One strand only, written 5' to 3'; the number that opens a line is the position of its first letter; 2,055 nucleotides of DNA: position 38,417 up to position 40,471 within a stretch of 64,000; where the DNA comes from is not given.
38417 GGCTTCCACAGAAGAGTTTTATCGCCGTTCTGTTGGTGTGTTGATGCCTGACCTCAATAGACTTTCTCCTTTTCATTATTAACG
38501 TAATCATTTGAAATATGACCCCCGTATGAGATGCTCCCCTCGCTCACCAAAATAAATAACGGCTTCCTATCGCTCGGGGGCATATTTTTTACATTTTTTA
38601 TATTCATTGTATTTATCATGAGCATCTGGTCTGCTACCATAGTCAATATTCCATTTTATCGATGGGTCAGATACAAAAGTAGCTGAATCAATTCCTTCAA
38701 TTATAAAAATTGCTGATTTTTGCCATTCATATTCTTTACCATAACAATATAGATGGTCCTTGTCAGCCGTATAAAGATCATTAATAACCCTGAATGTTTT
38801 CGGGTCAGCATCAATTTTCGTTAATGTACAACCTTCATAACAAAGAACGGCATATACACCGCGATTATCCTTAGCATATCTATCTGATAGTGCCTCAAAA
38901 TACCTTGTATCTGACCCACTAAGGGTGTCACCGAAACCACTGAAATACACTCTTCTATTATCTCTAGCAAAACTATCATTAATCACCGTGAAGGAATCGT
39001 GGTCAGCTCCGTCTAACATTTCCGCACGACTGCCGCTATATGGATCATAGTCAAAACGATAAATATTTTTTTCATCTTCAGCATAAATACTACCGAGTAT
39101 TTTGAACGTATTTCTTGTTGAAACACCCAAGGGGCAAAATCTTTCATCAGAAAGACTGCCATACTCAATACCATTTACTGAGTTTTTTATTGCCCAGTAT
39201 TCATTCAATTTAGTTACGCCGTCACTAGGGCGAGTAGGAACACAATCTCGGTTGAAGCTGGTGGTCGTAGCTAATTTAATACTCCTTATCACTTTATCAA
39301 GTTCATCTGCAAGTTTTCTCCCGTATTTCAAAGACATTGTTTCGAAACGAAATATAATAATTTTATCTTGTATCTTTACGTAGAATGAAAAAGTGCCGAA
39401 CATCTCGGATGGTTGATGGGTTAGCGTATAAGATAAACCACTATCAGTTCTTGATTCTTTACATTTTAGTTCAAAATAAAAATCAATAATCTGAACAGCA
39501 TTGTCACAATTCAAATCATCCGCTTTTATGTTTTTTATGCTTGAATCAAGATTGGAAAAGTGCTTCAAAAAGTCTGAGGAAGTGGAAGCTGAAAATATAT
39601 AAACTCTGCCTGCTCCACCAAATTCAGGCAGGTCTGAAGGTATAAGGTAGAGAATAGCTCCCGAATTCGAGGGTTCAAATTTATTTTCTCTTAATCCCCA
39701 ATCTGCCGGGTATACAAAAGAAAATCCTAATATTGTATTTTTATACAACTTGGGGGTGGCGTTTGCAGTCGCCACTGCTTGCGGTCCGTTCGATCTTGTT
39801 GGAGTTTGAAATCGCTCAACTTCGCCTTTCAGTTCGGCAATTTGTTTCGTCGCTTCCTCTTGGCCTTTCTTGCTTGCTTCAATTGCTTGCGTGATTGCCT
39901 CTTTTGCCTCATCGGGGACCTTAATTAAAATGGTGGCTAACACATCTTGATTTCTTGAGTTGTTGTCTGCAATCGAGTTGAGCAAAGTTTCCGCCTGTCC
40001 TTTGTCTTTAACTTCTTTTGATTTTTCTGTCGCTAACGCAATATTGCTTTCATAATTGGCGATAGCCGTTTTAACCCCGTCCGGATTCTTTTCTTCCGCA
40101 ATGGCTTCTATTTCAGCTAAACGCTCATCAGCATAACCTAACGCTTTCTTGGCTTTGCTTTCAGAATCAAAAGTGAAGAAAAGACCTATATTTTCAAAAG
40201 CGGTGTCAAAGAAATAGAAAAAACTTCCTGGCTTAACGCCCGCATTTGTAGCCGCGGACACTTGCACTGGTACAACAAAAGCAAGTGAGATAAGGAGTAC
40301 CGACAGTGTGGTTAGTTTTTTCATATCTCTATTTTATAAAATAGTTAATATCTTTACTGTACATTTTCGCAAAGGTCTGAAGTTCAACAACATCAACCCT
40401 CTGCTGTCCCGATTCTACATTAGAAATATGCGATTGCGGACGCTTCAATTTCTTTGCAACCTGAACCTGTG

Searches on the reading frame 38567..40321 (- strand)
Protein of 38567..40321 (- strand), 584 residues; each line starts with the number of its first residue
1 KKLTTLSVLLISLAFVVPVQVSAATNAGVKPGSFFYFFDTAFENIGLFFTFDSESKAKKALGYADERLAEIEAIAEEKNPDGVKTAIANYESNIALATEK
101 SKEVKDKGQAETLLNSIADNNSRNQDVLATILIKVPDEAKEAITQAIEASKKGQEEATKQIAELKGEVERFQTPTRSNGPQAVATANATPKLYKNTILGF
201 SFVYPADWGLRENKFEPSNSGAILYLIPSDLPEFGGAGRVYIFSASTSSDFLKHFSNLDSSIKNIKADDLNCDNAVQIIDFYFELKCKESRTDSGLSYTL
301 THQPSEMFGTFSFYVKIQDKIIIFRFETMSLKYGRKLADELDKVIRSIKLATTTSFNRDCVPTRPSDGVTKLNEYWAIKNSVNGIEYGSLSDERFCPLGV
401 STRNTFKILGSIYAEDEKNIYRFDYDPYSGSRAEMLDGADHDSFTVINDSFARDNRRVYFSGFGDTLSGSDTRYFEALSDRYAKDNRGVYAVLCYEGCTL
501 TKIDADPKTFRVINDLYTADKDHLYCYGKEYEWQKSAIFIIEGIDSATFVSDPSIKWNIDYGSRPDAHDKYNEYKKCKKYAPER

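Call 29: find_encoding_contigs(protein=window:38567-40321:-, flank=10000, max_places=1)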
Protein window:38567-40321:- (584 aa): no gene with exactly this product is on record in the collection.
